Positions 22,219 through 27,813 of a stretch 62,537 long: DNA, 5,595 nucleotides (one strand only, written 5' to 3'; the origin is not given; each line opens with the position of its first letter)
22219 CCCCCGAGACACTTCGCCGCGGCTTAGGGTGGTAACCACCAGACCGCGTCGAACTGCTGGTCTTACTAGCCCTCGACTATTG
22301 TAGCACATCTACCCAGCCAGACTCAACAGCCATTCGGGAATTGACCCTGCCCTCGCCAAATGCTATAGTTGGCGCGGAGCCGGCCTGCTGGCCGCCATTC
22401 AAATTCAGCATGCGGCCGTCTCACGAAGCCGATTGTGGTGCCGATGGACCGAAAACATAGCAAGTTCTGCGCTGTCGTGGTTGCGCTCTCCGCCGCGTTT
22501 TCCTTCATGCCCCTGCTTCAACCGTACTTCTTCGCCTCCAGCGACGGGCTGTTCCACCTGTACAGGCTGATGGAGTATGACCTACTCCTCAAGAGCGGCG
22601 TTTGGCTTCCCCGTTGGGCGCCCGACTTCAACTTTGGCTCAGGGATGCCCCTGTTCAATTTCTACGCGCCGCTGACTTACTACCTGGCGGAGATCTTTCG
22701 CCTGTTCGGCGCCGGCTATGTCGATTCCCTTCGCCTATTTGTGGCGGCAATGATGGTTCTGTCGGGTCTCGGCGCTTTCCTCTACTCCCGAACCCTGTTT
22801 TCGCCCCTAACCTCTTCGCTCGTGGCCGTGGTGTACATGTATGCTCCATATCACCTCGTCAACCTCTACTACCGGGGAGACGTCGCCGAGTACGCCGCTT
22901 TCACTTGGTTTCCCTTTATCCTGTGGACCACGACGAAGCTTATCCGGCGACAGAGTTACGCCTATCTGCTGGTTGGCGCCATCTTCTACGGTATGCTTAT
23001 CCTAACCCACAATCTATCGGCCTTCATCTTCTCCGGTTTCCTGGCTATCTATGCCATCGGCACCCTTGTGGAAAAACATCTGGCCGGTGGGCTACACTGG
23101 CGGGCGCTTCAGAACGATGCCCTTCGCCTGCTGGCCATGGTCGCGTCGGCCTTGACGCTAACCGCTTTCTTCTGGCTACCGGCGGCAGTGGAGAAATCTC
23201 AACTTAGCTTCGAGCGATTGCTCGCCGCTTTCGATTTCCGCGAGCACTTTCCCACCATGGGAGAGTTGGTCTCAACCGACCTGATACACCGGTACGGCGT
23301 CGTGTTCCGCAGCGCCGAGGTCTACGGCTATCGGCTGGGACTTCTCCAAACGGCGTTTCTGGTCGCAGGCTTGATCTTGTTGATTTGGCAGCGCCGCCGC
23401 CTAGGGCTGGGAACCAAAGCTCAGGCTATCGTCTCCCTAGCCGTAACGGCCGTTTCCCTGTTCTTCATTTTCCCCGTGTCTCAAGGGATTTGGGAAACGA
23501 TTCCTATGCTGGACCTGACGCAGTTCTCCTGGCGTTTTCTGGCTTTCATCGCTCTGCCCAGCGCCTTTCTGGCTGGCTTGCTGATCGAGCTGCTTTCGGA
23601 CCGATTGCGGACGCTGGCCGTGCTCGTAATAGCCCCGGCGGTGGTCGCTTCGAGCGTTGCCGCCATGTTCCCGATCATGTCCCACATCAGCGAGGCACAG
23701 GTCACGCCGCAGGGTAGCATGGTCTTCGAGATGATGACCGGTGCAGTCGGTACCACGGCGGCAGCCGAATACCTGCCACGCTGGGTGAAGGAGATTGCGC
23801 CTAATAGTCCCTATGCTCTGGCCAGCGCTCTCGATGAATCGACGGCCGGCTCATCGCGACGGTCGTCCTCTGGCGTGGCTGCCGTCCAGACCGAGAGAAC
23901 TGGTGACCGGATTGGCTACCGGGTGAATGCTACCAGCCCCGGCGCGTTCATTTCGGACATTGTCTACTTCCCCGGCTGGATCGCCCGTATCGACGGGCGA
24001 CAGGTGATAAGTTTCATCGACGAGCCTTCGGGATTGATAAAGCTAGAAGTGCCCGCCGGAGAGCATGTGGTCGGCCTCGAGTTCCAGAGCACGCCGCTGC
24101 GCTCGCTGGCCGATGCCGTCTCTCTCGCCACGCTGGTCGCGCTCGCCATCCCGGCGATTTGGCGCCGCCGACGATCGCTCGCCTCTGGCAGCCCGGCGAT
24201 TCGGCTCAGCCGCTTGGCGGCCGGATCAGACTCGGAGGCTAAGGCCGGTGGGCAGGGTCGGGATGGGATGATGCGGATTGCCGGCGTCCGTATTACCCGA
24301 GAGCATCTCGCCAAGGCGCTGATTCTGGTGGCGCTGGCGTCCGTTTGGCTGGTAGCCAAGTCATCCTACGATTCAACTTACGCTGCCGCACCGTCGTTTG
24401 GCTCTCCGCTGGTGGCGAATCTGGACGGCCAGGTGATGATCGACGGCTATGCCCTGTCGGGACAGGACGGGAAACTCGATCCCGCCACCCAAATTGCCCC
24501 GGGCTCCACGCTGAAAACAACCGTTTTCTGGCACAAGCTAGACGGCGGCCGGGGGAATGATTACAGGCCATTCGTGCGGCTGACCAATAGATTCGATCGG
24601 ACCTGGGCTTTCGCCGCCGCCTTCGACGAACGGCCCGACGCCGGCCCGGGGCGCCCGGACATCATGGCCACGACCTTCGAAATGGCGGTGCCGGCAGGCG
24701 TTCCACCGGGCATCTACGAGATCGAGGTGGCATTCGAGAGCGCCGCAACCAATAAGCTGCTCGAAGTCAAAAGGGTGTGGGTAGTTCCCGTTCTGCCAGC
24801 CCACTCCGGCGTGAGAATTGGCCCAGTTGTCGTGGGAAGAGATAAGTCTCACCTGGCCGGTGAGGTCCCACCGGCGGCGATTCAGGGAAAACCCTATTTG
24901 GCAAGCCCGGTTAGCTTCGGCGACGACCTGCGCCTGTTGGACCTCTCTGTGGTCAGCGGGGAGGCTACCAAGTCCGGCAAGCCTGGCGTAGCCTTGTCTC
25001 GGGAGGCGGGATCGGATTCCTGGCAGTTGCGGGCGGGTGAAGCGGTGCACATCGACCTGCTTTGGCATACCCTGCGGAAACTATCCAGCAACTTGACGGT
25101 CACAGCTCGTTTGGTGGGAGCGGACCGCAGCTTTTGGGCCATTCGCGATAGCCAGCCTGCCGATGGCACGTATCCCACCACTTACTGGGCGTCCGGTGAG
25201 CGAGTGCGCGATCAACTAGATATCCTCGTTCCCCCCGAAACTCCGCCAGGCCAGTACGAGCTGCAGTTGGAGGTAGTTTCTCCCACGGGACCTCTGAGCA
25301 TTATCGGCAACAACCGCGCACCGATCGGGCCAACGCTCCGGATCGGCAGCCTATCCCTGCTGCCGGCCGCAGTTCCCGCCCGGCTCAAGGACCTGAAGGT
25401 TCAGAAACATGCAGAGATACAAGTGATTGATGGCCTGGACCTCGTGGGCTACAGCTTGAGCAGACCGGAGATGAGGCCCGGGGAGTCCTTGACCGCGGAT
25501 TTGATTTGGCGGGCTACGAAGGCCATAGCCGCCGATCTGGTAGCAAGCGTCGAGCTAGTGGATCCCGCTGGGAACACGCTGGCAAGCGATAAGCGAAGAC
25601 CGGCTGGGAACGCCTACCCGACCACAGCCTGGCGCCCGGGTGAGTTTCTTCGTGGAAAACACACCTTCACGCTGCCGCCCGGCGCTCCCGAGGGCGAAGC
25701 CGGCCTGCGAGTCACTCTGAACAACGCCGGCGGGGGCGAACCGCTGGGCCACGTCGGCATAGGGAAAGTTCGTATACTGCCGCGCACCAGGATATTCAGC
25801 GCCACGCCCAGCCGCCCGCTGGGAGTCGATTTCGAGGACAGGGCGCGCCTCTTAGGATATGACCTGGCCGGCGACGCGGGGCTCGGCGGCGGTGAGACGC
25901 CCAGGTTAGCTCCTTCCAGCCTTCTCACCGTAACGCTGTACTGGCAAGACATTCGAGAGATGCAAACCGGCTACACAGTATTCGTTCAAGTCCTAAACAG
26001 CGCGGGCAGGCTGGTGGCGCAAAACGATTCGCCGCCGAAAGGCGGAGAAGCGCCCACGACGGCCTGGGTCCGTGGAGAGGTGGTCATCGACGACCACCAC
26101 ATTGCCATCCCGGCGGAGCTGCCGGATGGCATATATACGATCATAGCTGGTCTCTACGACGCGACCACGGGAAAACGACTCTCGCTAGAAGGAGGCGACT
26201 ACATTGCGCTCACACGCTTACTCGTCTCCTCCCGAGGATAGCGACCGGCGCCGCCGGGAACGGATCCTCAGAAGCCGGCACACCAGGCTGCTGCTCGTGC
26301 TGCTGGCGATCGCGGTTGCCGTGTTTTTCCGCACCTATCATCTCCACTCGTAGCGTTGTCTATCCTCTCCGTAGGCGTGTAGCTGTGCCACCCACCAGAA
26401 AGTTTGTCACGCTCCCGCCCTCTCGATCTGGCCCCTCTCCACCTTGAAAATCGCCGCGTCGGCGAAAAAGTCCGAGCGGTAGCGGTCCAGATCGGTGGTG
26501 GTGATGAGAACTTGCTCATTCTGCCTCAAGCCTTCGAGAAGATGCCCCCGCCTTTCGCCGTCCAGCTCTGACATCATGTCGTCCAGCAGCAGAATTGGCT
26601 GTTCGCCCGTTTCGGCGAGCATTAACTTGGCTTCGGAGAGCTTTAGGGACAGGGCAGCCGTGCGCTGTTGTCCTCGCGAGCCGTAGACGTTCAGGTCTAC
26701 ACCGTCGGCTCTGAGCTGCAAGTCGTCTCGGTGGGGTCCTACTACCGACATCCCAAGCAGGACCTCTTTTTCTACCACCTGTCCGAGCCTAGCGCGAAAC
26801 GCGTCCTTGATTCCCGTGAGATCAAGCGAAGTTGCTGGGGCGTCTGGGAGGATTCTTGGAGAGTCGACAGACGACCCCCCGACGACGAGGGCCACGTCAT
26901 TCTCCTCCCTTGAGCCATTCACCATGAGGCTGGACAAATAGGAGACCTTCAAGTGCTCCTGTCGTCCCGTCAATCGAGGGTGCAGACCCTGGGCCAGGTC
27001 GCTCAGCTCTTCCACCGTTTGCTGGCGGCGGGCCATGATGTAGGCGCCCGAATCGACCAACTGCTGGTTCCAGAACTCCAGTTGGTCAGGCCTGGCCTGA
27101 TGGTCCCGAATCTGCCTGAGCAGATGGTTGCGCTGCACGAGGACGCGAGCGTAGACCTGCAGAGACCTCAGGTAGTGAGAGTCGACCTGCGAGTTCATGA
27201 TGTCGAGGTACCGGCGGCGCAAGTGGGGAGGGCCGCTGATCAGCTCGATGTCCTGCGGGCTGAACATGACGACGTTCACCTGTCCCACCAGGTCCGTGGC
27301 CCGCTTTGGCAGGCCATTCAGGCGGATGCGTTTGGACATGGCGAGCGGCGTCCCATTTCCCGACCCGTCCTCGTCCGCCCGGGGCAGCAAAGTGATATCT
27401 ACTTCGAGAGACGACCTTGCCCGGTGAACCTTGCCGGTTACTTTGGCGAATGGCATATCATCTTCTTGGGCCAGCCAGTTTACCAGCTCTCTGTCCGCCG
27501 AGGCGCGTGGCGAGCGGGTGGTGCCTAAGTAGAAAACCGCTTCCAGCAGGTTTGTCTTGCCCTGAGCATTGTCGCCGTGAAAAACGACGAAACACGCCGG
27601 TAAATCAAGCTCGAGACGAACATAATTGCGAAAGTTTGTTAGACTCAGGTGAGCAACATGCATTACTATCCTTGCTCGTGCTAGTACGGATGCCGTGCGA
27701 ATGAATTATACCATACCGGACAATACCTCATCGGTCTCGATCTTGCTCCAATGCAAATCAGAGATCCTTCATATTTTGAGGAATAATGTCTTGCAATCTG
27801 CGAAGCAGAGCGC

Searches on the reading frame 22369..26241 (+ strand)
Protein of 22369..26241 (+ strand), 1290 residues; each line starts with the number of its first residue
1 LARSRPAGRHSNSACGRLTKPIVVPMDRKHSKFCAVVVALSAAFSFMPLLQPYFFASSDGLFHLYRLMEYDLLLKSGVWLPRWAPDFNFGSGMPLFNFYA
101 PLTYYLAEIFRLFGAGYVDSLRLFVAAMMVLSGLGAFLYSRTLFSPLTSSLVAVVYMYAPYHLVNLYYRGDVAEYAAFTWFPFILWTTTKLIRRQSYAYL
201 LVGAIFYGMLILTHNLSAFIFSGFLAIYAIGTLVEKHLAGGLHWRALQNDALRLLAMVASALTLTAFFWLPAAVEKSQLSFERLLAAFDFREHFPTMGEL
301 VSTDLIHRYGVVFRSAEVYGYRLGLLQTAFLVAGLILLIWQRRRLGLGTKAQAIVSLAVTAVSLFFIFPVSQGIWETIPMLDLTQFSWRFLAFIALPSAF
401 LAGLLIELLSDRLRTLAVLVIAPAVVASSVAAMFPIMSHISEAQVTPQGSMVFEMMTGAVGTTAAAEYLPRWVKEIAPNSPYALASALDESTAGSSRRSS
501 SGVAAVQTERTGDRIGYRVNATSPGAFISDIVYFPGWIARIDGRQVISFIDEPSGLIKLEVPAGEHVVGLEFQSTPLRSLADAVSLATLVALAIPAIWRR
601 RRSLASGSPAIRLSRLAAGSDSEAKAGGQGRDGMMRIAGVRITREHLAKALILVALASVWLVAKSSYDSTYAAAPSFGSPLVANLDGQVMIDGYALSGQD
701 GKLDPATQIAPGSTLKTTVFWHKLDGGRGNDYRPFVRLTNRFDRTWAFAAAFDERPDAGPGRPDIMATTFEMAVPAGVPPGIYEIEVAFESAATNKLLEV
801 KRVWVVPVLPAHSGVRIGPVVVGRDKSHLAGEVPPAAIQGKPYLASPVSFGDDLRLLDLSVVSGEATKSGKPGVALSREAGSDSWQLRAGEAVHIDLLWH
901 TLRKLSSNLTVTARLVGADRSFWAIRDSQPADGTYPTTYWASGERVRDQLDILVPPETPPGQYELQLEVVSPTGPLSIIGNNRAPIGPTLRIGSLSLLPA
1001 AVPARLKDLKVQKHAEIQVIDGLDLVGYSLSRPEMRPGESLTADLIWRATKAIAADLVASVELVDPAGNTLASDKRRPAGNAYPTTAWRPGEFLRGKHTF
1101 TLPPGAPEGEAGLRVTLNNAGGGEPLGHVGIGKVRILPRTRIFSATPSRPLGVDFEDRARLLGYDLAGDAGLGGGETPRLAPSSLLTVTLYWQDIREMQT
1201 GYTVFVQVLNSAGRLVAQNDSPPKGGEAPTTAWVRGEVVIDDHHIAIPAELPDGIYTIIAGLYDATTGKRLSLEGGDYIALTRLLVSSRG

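Call 20: search_protein_families(library=pfam, proteins=[window:22369-26241:+])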
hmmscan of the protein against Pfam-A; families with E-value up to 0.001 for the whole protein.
window:22369-26241:+ (1290 aa): 1 family
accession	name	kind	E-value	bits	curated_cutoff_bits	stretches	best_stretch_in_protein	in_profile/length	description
PF10131.15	PTPS_related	-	1.6e-09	37.2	26.4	1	96-435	1-309/621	6-pyruvoyl-tetrahydropterin synthase related domain; membrane protein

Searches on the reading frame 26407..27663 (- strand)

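Call 9: search_protein_families(library=pfam, proteins=[window:26407-27663:-], max_evalue=0.001)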
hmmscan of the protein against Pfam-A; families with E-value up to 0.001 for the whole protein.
window:26407-27663:- (418 aa): 3 families
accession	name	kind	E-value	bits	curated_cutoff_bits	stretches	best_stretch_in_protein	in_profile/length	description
PF02463.25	SMC_N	-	2.1e-18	67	40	1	3-391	2-198/220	RecF/RecN/SMC N terminal domain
PF13476.12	AAA_23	-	1.4e-06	29.6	27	1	6-59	2-55/201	AAA domain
PF13175.12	AAA_15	-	0.00043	20.5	32.1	1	1-45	1-45/374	AAA ATPase domain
